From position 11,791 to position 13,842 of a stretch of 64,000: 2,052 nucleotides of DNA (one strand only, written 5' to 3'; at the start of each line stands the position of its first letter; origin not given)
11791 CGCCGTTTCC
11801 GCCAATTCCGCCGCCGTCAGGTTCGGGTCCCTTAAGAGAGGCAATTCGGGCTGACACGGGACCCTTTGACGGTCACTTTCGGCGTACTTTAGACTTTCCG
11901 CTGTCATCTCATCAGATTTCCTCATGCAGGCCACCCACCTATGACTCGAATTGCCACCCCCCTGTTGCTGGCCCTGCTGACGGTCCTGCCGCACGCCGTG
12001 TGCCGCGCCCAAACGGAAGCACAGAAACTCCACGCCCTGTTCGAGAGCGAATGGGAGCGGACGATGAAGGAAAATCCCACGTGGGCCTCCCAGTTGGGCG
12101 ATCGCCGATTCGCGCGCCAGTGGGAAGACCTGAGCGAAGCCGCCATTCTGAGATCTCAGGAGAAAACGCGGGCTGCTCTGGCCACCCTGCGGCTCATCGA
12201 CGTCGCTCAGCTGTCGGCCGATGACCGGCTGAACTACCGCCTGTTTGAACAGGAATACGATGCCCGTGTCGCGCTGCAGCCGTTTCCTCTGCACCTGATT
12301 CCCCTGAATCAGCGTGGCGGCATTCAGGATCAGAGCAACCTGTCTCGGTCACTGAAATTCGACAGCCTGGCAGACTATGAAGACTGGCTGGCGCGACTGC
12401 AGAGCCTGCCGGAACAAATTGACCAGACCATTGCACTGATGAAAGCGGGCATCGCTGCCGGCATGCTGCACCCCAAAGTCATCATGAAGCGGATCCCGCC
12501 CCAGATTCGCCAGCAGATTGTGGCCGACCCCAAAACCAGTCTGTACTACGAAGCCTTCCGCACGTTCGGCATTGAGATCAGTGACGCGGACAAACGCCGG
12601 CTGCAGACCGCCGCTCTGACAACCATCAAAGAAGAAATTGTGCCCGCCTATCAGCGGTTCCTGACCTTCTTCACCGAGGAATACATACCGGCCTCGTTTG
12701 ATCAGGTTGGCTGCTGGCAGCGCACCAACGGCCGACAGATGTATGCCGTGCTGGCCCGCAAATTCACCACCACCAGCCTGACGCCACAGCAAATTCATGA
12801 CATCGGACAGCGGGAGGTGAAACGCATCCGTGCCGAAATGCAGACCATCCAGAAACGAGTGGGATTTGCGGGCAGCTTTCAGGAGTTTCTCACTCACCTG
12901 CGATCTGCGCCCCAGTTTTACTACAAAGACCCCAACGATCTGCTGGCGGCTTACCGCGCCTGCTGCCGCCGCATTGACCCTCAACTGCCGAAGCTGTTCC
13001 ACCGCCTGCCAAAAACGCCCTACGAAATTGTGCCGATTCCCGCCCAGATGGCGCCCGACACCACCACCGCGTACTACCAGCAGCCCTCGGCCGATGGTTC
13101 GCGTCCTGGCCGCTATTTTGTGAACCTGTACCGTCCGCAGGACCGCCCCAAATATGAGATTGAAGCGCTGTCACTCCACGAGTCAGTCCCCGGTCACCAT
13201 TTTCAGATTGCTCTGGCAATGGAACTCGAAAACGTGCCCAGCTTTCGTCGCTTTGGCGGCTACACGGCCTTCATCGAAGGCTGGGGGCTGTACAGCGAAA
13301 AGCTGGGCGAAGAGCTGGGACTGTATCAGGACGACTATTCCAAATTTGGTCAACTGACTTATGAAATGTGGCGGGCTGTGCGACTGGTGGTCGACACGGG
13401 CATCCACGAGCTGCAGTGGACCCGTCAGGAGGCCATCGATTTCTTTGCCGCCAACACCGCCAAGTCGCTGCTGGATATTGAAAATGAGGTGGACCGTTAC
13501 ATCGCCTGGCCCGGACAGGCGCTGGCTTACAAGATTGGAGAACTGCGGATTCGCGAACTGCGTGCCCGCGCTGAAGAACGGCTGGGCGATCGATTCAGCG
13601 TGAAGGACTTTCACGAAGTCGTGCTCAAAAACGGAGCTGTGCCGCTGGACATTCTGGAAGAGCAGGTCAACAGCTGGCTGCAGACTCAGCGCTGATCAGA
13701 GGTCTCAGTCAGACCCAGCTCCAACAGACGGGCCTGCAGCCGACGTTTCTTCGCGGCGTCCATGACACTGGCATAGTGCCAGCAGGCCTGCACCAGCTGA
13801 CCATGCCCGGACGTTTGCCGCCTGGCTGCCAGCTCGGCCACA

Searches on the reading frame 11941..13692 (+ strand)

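Call 58: search_protein_families(library=pfam, proteins=[window:11941-13692:+], max_evalue=0.00001)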
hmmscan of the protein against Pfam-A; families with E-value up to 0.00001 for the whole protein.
window:11941-13692:+ (584 aa): 1 family
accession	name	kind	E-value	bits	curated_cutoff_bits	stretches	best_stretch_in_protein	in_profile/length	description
PF05960.17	DUF885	-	2e-178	595.8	32.4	1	46-576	1-532/532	Bacterial protein of unknown function (DUF885)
